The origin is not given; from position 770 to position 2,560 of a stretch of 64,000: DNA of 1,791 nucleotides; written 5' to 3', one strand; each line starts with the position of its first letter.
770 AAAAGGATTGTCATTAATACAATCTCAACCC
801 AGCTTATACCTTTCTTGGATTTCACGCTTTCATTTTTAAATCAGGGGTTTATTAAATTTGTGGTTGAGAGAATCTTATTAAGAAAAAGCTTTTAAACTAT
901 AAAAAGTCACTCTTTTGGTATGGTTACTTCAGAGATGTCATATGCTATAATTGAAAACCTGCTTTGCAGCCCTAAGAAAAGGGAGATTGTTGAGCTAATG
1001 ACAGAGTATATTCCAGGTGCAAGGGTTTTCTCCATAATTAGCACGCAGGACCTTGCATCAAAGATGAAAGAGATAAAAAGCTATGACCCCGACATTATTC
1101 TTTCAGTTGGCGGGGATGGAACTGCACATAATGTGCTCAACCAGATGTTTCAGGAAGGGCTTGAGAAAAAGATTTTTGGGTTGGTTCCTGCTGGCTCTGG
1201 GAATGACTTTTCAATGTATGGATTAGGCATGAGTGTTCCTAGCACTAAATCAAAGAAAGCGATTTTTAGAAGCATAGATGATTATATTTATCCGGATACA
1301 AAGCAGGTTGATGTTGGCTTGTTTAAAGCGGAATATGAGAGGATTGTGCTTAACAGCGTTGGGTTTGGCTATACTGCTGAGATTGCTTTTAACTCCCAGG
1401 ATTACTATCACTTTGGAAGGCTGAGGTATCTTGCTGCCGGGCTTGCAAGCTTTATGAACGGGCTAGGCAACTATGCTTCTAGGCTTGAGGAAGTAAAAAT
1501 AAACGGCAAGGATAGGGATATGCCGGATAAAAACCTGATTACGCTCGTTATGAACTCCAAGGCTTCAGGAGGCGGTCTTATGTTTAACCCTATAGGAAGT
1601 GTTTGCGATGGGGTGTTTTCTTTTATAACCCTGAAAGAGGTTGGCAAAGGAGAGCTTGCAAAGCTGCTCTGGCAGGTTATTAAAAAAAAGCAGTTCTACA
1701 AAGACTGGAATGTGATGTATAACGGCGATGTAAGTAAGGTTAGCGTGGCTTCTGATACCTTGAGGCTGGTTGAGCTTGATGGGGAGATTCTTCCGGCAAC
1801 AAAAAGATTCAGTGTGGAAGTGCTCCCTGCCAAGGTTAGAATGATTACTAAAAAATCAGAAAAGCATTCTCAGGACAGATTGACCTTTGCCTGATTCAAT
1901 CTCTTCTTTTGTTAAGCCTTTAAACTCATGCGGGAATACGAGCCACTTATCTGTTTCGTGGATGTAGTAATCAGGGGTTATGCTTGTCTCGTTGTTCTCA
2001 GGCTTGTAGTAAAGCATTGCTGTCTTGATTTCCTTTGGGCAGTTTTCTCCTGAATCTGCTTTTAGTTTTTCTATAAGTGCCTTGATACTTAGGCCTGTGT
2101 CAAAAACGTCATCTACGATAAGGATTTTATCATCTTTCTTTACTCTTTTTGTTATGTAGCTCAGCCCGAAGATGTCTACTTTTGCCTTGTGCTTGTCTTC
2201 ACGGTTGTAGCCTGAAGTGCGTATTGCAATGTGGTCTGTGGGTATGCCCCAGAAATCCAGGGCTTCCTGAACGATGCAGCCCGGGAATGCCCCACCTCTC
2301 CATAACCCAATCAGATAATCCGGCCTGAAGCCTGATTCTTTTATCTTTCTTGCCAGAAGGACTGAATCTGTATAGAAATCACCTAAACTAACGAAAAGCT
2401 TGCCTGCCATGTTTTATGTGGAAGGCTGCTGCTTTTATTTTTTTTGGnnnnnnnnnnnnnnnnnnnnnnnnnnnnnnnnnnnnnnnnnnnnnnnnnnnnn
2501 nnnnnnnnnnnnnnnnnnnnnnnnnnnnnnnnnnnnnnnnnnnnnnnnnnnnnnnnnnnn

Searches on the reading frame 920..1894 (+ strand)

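Call 50: search_protein_families(library=pfam, max_evalue=0.0001, proteins=[window:920-1894:+])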
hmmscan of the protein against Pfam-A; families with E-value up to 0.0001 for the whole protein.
window:920-1894:+ (324 aa): 2 families
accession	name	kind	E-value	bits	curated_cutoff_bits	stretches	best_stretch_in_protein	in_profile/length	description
PF00781.29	DAGK_cat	-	7.8e-12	45.3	23.6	1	34-100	29-98/125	Diacylglycerol kinase catalytic domain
PF19279.4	YegS_C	-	4.2e-10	40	27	1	146-309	2-157/158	YegS C-terminal NAD kinase beta sandwich-like domain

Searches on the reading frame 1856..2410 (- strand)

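Call 50: search_protein_families(library=pfam, max_evalue=0.0001, proteins=[window:1856-2410:-])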
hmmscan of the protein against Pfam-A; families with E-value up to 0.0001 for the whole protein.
window:1856-2410:- (184 aa): 1 family
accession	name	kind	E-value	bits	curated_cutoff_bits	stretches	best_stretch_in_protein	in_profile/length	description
PF00156.33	Pribosyltran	-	4.3e-12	46.1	26.3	1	19-161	18-151/158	Phosphoribosyl transferase domain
